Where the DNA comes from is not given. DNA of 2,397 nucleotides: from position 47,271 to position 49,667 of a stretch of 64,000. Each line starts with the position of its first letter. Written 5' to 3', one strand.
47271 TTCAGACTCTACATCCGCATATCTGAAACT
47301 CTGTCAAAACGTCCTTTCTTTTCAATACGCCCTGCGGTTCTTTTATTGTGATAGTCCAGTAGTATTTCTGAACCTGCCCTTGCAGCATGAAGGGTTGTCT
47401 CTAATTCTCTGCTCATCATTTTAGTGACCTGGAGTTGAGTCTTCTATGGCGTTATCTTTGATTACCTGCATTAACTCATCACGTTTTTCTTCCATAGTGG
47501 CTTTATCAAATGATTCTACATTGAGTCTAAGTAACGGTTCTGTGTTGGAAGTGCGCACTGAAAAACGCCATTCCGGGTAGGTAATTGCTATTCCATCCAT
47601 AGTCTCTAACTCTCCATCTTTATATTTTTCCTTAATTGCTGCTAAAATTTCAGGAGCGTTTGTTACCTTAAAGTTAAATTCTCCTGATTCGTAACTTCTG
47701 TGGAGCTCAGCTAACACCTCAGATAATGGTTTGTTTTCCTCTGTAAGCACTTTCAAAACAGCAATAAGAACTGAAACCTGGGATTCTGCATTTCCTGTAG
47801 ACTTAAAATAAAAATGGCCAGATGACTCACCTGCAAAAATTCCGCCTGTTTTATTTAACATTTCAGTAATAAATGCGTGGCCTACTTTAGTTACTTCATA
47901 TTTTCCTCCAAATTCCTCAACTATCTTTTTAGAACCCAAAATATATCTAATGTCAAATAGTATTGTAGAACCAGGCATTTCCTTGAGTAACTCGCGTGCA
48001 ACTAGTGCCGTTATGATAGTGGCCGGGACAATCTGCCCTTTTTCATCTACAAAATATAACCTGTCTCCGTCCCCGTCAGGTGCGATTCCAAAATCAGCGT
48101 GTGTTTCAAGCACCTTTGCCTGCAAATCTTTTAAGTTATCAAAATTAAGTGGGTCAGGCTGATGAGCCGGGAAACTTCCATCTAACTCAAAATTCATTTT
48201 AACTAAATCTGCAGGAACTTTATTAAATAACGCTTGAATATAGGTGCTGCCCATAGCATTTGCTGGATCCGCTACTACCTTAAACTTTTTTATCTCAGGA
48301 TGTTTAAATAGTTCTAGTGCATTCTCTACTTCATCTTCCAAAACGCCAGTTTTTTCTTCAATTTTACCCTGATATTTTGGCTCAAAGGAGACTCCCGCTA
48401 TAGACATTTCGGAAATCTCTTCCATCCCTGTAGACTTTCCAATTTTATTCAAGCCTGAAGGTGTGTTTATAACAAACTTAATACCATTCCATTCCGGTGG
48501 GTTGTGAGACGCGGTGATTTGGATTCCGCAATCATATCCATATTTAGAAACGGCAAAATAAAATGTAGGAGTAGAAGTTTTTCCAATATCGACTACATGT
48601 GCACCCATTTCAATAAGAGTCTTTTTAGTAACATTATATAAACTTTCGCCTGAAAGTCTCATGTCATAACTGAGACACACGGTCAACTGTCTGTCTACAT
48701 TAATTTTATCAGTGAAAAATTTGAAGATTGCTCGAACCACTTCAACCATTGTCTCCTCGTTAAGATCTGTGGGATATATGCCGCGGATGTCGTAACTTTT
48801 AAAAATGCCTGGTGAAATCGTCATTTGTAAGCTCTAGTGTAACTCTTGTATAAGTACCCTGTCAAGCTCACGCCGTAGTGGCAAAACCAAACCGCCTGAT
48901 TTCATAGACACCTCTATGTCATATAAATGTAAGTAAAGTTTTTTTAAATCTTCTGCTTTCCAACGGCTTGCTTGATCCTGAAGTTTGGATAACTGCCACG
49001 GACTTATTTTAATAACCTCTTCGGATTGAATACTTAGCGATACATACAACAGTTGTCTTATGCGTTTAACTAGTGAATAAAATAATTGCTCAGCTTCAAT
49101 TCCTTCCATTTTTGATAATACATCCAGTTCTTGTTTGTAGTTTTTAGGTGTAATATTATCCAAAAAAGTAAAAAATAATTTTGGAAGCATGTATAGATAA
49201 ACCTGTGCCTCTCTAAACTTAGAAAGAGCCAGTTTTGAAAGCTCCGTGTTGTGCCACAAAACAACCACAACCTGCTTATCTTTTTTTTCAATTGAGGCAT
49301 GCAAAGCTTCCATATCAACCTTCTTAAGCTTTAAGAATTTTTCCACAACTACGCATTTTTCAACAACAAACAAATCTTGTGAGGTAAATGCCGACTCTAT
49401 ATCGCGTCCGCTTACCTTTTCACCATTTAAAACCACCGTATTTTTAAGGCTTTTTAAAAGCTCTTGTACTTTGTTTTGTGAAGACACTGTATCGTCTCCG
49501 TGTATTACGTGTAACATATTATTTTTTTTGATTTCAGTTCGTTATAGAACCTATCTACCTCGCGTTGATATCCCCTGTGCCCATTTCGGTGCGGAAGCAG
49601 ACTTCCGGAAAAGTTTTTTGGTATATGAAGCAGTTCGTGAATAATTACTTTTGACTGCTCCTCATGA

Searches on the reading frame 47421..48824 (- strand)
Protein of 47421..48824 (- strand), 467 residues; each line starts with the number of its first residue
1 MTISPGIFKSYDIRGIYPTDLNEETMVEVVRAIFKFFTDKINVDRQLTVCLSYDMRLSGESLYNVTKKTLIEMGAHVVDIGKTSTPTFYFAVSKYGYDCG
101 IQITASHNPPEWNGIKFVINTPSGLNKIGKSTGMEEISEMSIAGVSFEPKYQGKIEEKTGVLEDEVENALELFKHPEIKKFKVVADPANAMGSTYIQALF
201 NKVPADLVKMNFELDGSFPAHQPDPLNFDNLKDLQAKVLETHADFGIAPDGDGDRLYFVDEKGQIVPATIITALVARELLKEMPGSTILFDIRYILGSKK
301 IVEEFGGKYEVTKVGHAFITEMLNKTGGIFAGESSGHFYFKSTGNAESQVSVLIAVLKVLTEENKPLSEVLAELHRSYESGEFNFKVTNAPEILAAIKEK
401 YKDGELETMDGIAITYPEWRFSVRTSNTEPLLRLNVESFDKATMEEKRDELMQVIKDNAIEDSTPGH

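Call 61: search_protein_families(library=pfam, max_evalue=0.00001, proteins=[window:47421-48824:-])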
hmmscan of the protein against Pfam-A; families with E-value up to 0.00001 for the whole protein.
window:47421-48824:- (467 aa): 4 families
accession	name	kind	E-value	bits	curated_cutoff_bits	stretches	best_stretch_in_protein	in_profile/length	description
PF02878.22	PGM_PMM_I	-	2.3e-29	102.3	22.5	1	7-121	3-115/138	Phosphoglucomutase/phosphomannomutase, alpha/beta/alpha domain I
PF02879.22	PGM_PMM_II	-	8.6e-22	78.1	29.3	1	175-263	15-103/103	Phosphoglucomutase/phosphomannomutase, alpha/beta/alpha domain II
PF02880.22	PGM_PMM_III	-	2.1e-16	60.5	20.7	1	271-376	5-113/115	Phosphoglucomutase/phosphomannomutase, alpha/beta/alpha domain III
PF00408.26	PGM_PMM_IV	-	1.5e-09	38.2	23.1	1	382-452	1-66/68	Phosphoglucomutase/phosphomannomutase, C-terminal domain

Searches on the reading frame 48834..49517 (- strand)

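Call 63: search_protein_families(library=pfam, max_evalue=0.0001, proteins=[window:48834-49517:-])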
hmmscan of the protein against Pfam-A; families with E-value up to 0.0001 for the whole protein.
window:48834-49517:- (227 aa): 1 family
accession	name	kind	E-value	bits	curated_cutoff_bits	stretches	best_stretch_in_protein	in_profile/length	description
PF21694.2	DNA_pol3_delta_C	-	1e-06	29.2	27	1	116-209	5-107/121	DNA polymerase III delta subunit, C-terminal domain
